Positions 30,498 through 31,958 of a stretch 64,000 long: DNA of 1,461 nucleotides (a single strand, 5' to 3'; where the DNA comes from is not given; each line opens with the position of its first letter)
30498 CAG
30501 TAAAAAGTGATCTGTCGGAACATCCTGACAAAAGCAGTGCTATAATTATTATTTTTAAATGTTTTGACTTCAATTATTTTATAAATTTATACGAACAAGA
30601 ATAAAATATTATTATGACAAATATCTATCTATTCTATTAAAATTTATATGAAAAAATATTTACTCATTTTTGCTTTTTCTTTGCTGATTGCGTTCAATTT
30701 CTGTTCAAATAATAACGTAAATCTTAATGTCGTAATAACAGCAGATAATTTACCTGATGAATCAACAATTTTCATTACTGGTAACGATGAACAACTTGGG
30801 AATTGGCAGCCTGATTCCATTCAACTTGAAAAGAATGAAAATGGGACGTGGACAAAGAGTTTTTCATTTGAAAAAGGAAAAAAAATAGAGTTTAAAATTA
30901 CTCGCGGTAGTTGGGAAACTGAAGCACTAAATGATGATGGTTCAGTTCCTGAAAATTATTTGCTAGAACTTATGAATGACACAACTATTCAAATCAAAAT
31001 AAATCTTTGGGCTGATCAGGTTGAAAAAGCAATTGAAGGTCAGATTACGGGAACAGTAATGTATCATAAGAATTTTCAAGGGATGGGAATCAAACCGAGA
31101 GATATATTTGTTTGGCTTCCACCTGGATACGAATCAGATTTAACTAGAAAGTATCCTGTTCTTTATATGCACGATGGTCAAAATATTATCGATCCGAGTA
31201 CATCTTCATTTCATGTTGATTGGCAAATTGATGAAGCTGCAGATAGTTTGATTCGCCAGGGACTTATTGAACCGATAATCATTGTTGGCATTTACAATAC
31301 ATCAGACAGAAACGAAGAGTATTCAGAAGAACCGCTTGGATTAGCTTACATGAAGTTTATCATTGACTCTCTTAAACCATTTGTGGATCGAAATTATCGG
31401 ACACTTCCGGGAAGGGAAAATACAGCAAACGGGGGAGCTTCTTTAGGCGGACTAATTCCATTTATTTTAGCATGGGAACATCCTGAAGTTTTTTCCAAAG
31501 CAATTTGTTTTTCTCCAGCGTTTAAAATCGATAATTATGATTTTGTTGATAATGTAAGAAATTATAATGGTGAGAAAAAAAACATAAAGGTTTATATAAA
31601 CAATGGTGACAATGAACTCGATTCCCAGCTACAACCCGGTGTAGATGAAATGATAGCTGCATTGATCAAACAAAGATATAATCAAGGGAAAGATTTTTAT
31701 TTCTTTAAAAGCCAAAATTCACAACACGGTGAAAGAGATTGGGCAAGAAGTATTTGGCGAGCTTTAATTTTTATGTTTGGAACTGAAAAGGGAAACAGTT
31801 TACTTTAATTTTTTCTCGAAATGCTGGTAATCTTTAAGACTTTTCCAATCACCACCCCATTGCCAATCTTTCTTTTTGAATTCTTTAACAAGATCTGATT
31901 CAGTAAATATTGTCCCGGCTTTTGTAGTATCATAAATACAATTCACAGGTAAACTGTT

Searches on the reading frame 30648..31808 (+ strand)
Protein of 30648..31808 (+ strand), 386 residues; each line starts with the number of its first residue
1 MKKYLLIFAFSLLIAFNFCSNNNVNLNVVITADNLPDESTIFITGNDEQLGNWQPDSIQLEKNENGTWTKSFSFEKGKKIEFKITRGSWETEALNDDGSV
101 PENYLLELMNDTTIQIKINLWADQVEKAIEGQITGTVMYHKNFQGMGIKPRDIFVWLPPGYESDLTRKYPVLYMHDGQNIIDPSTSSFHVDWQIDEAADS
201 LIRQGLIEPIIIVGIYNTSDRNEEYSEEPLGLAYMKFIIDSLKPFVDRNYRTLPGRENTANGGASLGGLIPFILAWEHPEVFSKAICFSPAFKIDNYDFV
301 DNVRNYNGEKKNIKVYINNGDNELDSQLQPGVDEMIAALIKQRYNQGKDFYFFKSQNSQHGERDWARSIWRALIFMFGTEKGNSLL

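Call 79: search_protein_families(library=pfam, proteins=[window:30648-31808:+], max_evalue=0.00001)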
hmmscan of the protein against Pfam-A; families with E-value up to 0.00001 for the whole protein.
window:30648-31808:+ (386 aa): 2 families
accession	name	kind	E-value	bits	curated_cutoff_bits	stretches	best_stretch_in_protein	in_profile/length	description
PF00756.26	Esterase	-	1.8e-26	93.9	22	1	151-375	8-250/251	Putative esterase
PF00686.25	CBM_20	-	1.6e-09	37.8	23.3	1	35-86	12-68/97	Starch binding domain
